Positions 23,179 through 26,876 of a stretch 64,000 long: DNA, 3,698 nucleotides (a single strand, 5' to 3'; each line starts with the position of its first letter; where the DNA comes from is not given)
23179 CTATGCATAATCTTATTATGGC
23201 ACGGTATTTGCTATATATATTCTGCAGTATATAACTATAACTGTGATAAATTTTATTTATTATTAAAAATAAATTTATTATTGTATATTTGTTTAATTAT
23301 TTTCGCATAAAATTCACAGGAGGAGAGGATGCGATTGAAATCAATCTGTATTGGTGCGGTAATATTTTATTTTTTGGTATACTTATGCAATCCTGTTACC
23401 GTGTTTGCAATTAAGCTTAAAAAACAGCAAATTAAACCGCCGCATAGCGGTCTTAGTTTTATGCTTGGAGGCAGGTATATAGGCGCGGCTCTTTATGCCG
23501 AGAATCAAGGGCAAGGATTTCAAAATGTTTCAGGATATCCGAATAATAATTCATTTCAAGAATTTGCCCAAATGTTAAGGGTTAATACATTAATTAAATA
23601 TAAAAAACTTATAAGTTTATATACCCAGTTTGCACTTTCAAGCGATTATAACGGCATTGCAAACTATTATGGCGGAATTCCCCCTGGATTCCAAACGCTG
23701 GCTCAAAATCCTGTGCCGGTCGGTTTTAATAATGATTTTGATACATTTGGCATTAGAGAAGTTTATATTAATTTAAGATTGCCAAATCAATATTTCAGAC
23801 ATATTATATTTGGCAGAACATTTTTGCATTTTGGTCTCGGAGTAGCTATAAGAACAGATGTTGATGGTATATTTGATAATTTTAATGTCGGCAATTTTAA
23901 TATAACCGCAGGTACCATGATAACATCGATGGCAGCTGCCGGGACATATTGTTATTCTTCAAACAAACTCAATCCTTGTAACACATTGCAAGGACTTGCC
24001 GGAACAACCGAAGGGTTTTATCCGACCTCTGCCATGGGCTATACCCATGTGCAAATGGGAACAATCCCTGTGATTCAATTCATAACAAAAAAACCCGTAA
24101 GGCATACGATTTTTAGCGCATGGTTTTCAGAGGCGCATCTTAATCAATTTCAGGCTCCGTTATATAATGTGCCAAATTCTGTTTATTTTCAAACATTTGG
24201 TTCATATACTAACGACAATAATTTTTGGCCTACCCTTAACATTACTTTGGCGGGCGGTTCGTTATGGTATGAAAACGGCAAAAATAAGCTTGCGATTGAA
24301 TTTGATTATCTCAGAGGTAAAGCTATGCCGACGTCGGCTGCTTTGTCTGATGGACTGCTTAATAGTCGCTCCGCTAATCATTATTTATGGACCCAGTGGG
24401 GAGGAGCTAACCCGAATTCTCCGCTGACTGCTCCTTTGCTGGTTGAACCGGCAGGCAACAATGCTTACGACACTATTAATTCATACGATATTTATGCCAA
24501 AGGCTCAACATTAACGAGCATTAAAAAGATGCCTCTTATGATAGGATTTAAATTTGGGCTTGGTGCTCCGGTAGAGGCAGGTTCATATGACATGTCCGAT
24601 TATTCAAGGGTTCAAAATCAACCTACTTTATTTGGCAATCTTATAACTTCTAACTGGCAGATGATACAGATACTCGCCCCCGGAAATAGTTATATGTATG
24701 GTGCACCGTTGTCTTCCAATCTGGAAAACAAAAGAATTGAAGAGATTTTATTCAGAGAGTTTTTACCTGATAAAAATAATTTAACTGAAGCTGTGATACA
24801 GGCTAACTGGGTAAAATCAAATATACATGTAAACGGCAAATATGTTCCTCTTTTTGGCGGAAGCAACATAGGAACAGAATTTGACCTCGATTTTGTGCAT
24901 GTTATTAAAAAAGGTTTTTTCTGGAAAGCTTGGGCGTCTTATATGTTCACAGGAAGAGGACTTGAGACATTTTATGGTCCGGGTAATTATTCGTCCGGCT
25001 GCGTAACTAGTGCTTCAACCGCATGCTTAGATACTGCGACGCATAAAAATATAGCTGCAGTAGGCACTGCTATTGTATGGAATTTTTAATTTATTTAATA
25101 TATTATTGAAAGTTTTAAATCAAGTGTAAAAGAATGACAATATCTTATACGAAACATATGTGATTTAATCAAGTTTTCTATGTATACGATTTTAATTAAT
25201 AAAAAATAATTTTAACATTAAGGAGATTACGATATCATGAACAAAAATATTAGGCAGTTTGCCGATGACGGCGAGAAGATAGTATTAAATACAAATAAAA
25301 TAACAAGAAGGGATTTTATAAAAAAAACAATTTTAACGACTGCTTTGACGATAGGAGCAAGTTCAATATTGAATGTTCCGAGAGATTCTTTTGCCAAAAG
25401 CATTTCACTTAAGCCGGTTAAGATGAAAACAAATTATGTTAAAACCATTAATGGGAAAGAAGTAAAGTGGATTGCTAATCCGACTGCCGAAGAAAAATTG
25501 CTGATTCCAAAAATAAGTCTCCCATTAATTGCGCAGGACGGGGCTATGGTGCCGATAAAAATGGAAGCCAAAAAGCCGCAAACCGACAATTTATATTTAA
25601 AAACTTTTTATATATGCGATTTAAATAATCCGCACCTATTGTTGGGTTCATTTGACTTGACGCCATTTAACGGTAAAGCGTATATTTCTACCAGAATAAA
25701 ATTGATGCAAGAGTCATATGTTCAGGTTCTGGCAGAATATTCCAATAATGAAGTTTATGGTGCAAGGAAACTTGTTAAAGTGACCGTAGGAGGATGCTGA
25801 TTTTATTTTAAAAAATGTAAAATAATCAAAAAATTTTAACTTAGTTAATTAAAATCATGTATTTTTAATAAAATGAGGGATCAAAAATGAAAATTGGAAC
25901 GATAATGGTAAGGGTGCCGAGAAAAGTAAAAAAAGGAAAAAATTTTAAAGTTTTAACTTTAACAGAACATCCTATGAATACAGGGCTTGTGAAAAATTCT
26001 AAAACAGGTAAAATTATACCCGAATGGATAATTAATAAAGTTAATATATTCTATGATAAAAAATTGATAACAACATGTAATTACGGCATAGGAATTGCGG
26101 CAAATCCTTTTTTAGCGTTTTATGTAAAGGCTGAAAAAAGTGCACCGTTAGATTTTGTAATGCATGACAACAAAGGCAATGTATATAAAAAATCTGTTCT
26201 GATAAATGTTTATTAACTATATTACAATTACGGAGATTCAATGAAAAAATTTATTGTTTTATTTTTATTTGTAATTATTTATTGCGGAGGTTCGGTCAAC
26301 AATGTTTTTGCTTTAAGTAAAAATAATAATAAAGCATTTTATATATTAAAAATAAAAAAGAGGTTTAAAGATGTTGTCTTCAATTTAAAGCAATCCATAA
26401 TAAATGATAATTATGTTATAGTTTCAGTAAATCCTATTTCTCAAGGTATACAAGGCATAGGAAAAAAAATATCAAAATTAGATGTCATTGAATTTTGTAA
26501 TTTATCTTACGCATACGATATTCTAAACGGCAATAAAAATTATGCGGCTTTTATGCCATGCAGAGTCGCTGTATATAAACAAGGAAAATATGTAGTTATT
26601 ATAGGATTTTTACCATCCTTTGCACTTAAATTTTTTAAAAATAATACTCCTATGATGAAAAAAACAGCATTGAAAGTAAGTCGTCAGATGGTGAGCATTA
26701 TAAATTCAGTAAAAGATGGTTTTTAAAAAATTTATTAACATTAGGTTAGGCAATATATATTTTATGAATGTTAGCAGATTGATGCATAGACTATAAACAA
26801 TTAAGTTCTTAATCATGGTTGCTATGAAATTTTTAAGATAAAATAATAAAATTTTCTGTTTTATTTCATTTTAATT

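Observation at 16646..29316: Split sox-type sulfur-oxidation locus built around its own MCP / histidine kinase / sigma-54 activator module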

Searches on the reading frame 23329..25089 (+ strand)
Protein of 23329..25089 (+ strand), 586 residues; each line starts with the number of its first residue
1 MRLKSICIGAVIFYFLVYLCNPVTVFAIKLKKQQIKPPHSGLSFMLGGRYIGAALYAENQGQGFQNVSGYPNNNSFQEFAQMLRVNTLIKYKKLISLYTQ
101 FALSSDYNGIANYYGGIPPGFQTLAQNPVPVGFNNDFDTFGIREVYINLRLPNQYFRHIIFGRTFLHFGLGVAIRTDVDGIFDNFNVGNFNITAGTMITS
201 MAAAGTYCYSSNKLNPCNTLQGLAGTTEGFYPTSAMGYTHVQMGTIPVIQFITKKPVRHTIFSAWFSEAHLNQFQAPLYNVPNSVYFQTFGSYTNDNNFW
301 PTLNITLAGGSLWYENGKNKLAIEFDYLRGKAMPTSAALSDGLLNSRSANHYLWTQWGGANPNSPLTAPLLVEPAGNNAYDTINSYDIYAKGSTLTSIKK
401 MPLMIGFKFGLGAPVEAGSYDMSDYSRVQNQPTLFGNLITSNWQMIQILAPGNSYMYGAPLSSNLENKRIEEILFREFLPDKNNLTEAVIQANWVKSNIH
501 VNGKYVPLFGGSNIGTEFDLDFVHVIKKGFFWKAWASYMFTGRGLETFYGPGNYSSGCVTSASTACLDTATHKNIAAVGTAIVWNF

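Call 4: search_protein_families(library=pfam, proteins=[window:23329-25089:+], max_evalue=0.01)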
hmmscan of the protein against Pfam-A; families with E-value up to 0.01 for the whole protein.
window:23329-25089:+ (586 aa): 0 families

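Call 6: search_protein_families(library=ncbifam, proteins=[window:23329-25089:+], max_evalue=0.01)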
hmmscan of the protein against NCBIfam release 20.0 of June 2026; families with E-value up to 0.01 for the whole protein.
window:23329-25089:+ (586 aa): 0 families

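Call 37: find_homologous_proteins(query=window:23329-25089:+, max_evalue=0.001)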
Query window:23329-25089:+ (586 aa): 1 proteins with E <= 0.001 among 8000 candidates.
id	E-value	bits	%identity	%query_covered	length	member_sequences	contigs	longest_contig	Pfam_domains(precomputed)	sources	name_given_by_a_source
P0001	0.0e+0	1359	100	100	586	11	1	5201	-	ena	-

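Call 40: search_solved_structures(query=A1, max_evalue=10, show_alignments=0)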
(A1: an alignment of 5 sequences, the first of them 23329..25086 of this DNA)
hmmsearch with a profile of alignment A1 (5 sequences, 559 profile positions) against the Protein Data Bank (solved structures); distinct sequences matched with E-value up to 10: 0.

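Call 53: predict_structure(protein=window:23329-25086:+)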
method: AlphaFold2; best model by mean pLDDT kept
length: 586 residues; sequences in the alignment: 1
mean_pLDDT: 30.9   pTM: 0.18
mean pLDDT of the five models: 30.9, 26.3, 24.5, 22.8, 22.3
residues with pLDDT >= 90: 0; 70-90: 0; 50-70: 13; < 50: 573
segments of 3 or more residues with pLDDT < 50: 1-5, 20-586
pLDDT, mean of each block of 10 residues (from residue 1): 53 55 33 29 35 38 40 38 31 29 29 33 30 28 29 27 28 27 26 23 28 29 24 22 25 26 24 25 23 25 27 31 31 25 27 27 29 29 28 25 27 25 29 30 37 34 36 35 31 29 27 25 31 40 45 44 37 36 30
secondary structure, 60 per line:
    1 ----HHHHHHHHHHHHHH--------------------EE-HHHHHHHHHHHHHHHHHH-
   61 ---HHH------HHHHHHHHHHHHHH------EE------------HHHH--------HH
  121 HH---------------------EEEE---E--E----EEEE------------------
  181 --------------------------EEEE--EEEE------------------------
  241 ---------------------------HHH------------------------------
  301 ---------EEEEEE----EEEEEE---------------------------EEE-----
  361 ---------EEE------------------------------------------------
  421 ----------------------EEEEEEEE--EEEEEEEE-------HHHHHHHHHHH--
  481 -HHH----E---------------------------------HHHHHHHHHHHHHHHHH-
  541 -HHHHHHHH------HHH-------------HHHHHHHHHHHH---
elements in order: H5-18 H42-59 H73-86 H107-110 H119-122 E144-147 E159-162 E207-210 E213-216 E310-315 E320-325 E353-355 E370-372 E443-450 E453-460 H468-478 H523-539 H542-549 H572-583

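Call 70: search_protein_representatives(protein=window:23329-25086:+)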
Query: 586 residues. Proteins with E-value up to 0.001 (for the whole library): 7; up to 1e-10: 6; up to 1e-30: 4. The best 7 are listed.
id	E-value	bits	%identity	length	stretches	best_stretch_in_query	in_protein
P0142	5.3e-102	358.7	43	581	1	38-586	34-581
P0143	4.2e-53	197.3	44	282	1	2-281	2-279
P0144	6.0e-46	173.6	88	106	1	1-101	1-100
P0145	2.5e-44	168.3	44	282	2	373-586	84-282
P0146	7.0e-19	84.3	48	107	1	476-586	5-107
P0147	5.7e-13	64.7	92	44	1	201-236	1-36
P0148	3.5e-05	39.0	47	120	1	38-95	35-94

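Call 71: search_protein_families(library=pfam, proteins=[window:23329-25086:+, P0142], max_evalue=10)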
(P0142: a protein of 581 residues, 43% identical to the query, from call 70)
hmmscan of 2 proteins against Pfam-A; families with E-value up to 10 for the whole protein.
window:23329-25086:+ (586 aa): 0 families

P0142 (581 aa): 1 family
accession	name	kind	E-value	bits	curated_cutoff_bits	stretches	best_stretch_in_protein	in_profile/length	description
PF13372.12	Alginate_exp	-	0.0018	17.6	25.2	1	430-543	275-389/395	Alginate export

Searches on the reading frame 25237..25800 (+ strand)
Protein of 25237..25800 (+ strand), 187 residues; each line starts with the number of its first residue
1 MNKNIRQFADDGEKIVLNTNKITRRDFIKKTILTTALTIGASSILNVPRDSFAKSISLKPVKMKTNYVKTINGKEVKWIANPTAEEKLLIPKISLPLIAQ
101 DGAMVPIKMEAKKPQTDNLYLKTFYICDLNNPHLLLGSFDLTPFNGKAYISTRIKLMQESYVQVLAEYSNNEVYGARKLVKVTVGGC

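Call 4: search_protein_families(library=pfam, proteins=[window:25237-25800:+], max_evalue=0.01)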
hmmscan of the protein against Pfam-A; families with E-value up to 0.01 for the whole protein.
window:25237-25800:+ (187 aa): 1 family
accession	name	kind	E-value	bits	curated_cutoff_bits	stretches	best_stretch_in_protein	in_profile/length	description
PF13501.12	SoxY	-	6.4e-24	84.8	28.4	1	92-187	18-112/112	Sulfur oxidation protein SoxY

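Call 6: search_protein_families(library=ncbifam, proteins=[window:25237-25800:+], max_evalue=0.01)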
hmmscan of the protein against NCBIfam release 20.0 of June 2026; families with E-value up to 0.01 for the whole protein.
window:25237-25800:+ (187 aa): 3 families
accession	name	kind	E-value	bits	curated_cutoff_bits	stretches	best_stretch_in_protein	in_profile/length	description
TIGR04488.1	SoxY_true_GGCGG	equivalog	9.3e-24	84.5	125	1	23-187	1-147/149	thiosulfate oxidation carrier protein SoxY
TIGR04557.1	fuse_rel_SoxYZ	equivalog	1.8e-16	60.1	140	1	90-187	20-114/226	quinoprotein dehydrogenase-associated SoxYZ-like carrier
TIGR04487.1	SoxY_para_1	exception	9.9e-11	41.6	172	1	75-187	30-144/146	SoxY-related AACIE arm protein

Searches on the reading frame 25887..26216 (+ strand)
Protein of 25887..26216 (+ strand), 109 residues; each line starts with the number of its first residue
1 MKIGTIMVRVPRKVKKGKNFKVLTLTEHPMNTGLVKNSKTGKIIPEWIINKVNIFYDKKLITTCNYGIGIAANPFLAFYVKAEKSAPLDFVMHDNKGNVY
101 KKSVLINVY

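Call 4: search_protein_families(library=pfam, proteins=[window:25887-26216:+], max_evalue=0.01)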
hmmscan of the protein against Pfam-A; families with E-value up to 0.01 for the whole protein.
window:25887-26216:+ (109 aa): 1 family
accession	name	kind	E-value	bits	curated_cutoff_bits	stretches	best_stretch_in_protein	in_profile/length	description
PF08770.17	SoxZ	-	2.4e-25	88.5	25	1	9-103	2-96/98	Sulphur oxidation protein SoxZ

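Call 6: search_protein_families(library=ncbifam, proteins=[window:25887-26216:+], max_evalue=0.01)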
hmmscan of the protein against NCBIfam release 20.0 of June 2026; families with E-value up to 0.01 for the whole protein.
window:25887-26216:+ (109 aa): 2 families
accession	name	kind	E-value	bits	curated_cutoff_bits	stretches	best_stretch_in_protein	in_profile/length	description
TIGR04490.1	SoxZ_true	equivalog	3e-23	81.6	76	1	12-104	3-96/98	thiosulfate oxidation carrier complex protein SoxZ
TIGR04557.1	fuse_rel_SoxYZ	equivalog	1.8e-18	66.7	140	1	2-100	128-225/226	quinoprotein dehydrogenase-associated SoxYZ-like carrier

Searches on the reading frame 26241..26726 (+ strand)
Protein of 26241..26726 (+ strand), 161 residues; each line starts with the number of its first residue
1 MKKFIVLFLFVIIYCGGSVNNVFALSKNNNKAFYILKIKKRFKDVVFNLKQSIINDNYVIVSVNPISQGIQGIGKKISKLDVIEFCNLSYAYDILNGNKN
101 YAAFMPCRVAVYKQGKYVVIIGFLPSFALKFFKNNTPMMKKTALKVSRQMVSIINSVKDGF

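Call 4: search_protein_families(library=pfam, proteins=[window:26241-26726:+], max_evalue=0.01)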
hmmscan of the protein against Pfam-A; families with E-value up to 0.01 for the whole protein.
window:26241-26726:+ (161 aa): 1 family
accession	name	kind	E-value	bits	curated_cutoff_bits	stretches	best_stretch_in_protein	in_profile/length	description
PF03625.19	DUF302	-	1.7e-10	41.1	23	1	68-120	5-58/63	Domain of unknown function DUF302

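Call 6: search_protein_families(library=ncbifam, proteins=[window:26241-26726:+], max_evalue=0.01)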
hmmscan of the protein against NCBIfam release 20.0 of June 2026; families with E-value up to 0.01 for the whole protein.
window:26241-26726:+ (161 aa): 0 families

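Call 58: search_solved_structures(query=window:26241-26723:+, max_evalue=1, show_alignments=1)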
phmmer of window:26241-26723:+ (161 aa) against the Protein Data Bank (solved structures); distinct sequences matched with E-value up to 1: 2.
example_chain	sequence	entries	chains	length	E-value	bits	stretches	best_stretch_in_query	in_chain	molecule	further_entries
1q9u_A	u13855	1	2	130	4.6e-06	29.7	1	33-154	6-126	Uncharacterized protein APC35924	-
3bry_A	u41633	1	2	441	0.72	12.9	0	64-126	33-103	TbuX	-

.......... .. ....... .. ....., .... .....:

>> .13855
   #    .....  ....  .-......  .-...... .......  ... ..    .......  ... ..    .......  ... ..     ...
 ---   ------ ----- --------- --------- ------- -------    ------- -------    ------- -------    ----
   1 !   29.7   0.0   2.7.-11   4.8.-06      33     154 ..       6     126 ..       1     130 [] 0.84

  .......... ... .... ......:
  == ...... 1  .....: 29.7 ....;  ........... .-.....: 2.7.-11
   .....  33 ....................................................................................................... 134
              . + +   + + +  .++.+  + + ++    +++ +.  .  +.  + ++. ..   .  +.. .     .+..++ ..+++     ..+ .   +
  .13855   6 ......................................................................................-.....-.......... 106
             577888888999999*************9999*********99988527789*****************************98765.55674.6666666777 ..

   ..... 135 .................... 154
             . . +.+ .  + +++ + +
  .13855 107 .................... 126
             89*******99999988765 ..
